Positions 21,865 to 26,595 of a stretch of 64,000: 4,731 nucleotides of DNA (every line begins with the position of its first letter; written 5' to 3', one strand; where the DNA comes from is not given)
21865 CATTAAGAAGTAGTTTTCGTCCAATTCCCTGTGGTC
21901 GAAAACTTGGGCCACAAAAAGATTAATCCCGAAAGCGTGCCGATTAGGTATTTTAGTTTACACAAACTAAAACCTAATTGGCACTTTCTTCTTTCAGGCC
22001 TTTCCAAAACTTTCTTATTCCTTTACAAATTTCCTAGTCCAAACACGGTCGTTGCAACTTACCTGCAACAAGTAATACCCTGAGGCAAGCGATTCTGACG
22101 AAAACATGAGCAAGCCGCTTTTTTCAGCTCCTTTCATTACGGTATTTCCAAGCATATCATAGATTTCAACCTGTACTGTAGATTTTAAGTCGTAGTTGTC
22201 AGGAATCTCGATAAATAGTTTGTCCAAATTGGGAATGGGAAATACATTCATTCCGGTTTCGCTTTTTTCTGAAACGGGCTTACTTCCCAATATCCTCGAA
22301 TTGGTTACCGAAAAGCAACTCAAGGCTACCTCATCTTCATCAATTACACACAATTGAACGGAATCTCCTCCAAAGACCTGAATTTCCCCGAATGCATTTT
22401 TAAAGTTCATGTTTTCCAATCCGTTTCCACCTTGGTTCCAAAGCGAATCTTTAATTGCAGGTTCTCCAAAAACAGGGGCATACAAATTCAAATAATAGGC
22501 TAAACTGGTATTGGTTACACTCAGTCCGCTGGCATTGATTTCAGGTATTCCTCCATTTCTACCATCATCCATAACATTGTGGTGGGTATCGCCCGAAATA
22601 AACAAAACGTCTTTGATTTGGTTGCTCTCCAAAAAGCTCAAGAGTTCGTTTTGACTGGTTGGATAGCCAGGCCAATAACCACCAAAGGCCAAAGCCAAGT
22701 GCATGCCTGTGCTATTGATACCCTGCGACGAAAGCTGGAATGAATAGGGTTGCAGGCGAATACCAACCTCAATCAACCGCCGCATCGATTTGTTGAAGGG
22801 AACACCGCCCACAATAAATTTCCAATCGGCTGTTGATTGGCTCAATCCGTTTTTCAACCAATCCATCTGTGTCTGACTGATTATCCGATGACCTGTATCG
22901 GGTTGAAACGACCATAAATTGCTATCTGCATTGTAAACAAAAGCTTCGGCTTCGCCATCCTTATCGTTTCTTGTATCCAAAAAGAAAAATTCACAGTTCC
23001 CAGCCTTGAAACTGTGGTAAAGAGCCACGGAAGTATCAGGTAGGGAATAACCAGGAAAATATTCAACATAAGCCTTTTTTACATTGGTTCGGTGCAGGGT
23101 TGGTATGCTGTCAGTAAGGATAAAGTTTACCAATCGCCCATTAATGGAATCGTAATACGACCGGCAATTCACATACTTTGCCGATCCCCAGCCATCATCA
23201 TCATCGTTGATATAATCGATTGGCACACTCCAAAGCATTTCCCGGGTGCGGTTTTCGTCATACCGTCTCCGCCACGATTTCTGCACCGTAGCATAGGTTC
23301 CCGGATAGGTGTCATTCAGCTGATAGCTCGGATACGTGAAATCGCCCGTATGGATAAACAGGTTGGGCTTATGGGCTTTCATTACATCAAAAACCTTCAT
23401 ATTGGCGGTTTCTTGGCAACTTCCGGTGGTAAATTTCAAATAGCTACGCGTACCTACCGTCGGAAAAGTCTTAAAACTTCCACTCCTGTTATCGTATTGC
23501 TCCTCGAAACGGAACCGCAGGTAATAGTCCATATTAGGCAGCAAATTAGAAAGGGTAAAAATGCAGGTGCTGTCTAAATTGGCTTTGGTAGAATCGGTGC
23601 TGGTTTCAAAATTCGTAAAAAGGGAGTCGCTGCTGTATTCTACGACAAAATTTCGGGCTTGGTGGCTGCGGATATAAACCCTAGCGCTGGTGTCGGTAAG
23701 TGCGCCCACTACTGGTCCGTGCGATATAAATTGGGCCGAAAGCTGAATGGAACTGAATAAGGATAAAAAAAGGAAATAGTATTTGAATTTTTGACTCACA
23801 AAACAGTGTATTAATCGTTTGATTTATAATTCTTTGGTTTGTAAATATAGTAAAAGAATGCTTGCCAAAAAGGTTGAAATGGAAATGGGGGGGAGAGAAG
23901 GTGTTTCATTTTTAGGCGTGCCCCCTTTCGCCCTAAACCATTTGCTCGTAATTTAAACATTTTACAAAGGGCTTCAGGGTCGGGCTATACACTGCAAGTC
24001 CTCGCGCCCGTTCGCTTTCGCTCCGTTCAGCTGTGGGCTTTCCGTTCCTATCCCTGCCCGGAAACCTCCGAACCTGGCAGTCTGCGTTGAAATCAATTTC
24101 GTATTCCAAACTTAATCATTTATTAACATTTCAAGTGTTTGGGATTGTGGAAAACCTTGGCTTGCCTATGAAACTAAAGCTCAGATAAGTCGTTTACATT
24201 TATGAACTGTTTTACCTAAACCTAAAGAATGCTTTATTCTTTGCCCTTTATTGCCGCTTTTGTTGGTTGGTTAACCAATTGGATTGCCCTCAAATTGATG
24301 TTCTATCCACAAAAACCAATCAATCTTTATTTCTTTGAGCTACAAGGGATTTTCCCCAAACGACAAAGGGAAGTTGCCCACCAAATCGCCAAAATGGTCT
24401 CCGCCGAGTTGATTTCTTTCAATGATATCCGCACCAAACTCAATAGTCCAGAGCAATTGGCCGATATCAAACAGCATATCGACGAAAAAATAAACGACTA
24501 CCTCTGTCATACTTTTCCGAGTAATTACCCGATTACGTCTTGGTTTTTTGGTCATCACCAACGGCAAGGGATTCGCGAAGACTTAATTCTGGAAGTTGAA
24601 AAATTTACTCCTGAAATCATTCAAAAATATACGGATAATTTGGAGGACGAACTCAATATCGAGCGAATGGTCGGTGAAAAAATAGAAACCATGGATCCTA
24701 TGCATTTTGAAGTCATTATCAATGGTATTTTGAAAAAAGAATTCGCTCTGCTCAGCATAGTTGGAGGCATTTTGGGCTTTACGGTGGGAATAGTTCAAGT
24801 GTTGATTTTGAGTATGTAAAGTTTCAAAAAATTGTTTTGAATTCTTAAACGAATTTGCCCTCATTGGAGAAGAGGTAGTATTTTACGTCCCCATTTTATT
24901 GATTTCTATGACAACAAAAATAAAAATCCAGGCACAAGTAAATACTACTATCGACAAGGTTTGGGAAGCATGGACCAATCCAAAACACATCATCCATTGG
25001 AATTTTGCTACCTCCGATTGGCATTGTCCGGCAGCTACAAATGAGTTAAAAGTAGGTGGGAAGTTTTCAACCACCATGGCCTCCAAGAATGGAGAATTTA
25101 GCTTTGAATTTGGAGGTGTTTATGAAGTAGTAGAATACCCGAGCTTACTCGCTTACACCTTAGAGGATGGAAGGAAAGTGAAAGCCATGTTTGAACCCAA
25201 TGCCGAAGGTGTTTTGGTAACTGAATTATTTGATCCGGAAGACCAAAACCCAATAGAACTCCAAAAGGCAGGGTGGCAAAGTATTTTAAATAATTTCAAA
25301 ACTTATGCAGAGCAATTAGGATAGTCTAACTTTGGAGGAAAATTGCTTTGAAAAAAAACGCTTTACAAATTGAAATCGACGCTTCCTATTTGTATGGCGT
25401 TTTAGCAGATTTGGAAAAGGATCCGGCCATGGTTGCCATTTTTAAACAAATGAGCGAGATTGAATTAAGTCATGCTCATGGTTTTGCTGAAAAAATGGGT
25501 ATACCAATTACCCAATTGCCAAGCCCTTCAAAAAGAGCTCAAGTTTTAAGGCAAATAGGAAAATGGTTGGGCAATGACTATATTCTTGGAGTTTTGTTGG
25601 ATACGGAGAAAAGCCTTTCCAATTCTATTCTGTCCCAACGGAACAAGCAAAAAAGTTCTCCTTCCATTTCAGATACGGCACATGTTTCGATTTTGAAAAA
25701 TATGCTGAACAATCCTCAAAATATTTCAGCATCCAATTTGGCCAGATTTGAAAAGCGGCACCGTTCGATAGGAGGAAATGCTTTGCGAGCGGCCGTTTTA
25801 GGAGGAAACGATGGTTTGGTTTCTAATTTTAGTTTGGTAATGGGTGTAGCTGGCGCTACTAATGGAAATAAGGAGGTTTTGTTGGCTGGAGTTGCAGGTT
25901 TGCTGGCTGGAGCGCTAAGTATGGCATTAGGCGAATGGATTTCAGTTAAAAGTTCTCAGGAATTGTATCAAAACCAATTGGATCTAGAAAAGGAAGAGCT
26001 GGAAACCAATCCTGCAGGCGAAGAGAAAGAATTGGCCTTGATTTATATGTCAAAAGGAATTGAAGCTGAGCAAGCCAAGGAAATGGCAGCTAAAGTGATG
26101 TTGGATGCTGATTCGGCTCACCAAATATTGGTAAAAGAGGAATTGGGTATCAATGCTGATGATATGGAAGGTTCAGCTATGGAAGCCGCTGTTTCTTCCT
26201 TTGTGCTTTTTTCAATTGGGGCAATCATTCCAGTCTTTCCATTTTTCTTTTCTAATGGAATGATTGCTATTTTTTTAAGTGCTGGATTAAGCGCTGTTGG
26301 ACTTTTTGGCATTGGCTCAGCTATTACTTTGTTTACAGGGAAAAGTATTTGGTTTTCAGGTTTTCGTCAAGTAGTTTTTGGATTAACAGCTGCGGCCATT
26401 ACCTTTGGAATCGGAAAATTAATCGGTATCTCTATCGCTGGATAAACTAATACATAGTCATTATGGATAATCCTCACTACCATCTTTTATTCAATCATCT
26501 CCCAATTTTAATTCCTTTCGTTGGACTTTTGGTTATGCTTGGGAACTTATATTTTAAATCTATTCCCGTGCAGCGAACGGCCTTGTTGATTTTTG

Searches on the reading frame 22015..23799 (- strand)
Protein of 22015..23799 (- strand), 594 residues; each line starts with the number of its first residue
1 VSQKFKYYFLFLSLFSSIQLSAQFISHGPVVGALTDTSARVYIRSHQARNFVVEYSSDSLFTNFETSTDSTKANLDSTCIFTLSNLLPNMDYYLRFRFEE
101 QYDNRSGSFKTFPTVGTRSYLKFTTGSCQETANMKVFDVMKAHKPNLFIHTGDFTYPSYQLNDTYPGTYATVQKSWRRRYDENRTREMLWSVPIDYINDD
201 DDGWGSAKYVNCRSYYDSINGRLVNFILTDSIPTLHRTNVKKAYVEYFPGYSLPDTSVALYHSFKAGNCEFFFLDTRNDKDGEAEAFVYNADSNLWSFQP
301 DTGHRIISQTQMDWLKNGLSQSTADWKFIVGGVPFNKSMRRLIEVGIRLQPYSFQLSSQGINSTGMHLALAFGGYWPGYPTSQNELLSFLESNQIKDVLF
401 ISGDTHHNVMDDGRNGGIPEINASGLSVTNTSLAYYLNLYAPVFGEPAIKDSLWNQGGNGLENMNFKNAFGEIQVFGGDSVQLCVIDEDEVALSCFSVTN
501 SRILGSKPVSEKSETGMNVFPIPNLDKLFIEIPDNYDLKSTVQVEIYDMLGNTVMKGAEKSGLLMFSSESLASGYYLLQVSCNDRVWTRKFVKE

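Call 8: search_protein_families(library=pfam, proteins=[window:22015-23799:-])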
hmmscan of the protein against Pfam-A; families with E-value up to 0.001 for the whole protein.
window:22015-23799:- (594 aa): 3 families
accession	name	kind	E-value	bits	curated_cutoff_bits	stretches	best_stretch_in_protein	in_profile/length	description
PF09423.15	PhoD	-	2.1e-28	99.9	27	1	126-412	4-270/343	PhoD-like phosphatase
PF18962.6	Por_Secre_tail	-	1.9e-07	31.7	27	1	519-592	1-74/75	Secretion system C-terminal sorting domain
PF16655.11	PhoD_N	-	0.00043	21.2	30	1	39-111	13-90/90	PhoD-like phosphatase, N-terminal domain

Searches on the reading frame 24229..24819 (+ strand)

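Call 36: search_protein_families(library=pfam, proteins=[window:24229-24819:+])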
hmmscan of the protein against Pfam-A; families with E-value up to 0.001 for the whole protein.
window:24229-24819:+ (196 aa): 1 family
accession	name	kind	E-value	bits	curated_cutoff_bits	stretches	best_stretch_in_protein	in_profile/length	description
PF04286.17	DUF445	-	9.3e-20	72.3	33.8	2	8-134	2-100/368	Protein of unknown function (DUF445)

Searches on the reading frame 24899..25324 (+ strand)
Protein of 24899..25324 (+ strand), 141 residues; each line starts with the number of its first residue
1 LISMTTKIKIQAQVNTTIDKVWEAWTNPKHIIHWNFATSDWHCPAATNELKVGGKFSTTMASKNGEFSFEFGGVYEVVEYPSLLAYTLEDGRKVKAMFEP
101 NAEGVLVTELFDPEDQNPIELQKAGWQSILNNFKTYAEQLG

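Call 71: search_protein_families(library=pfam, proteins=[window:24899-25324:+], max_evalue=0.00001)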
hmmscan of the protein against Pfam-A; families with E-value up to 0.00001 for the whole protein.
window:24899-25324:+ (141 aa): 1 family
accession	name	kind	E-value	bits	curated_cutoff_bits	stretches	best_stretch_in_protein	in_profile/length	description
PF08327.17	AHSA1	-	1.2e-19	71.2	22.1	1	15-138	1-125/125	Activator of Hsp90 ATPase homolog 1-like protein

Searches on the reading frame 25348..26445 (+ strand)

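Call 71: search_protein_families(library=pfam, proteins=[window:25348-26445:+], max_evalue=0.00001)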
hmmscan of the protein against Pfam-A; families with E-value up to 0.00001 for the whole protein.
window:25348-26445:+ (365 aa): 1 family
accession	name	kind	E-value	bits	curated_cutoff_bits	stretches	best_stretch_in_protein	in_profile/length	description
PF01988.24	VIT1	-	1.7e-67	227.8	28.1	1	146-357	1-214/214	VIT family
